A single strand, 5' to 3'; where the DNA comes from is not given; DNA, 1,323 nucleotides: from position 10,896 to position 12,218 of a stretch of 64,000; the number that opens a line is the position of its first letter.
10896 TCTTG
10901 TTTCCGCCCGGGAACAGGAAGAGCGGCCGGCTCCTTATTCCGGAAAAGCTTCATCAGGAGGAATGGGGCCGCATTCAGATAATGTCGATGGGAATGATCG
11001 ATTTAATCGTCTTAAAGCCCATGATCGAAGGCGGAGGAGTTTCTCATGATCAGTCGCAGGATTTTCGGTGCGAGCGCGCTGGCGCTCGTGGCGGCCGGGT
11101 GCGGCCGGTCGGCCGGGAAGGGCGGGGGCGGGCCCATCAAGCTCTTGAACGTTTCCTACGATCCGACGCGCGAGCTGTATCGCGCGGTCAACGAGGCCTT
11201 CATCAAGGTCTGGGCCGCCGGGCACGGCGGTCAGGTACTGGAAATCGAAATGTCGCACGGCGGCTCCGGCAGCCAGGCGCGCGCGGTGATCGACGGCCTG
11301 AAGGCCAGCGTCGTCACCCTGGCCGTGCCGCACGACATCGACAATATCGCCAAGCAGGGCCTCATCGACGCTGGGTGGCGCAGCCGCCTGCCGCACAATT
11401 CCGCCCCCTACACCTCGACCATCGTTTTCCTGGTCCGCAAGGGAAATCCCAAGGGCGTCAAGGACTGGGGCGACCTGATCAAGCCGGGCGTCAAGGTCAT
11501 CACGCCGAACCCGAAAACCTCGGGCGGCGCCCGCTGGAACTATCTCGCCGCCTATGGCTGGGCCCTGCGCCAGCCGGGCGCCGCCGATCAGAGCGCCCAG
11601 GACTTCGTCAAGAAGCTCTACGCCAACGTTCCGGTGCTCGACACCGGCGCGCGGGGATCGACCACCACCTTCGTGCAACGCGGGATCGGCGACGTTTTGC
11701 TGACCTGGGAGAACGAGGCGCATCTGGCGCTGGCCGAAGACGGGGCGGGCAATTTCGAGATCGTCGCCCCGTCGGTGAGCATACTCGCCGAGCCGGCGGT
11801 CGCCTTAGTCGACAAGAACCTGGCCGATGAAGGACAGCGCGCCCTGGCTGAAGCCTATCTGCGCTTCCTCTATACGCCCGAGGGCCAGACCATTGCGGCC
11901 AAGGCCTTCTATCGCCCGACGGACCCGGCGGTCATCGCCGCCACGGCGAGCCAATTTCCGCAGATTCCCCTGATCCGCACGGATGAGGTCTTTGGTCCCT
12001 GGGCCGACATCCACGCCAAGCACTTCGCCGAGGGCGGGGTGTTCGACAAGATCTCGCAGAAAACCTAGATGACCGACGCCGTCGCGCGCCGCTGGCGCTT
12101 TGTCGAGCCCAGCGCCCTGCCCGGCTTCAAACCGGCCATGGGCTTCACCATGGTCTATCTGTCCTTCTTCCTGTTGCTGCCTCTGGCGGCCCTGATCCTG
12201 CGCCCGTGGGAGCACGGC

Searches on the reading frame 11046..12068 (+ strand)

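Call 3: search_protein_families(library=pfam, proteins=[window:11046-12068:+], max_evalue=0.01)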
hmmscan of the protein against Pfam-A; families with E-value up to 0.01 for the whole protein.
window:11046-12068:+ (340 aa): 5 families
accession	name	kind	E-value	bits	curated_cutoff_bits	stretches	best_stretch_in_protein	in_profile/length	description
PF13531.11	SBP_bac_11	-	3.3e-38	132.2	25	1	47-290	11-227/227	Bacterial extracellular solute-binding protein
PF01547.30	SBP_bac_1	-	1.1e-13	52.3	26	1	43-281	6-306/307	Bacterial extracellular solute-binding protein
PF13416.11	SBP_bac_8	-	6.1e-09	36.5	27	1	106-298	74-267/279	Bacterial extracellular solute-binding protein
PF13343.11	SBP_bac_6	-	3.2e-07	30.5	24.6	1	97-294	37-221/245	Bacterial extracellular solute-binding protein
PF12727.12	PBP_like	-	0.0091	15.6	27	0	127-156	72-101/193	PBP superfamily domain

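Call 4: search_protein_families(library=ncbifam, proteins=[window:11046-12068:+], max_evalue=0.01)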
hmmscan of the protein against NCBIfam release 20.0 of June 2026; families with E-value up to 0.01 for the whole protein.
window:11046-12068:+ (340 aa): 3 families
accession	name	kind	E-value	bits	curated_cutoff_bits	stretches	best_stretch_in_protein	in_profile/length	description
NF008022.0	PRK10752.1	subfamily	1.3e-135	452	288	1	31-339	22-329/329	sulfate ABC transporter substrate-binding protein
TIGR00971.1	3a0106s03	subfamily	5.1e-130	433.3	155.5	1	31-336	11-315/315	sulfate ABC transporter substrate-binding protein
NF008106.0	PRK10852.1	subfamily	1.3e-98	330.1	308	1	31-336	26-332/338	thiosulfate ABC transporter substrate-binding protein CysP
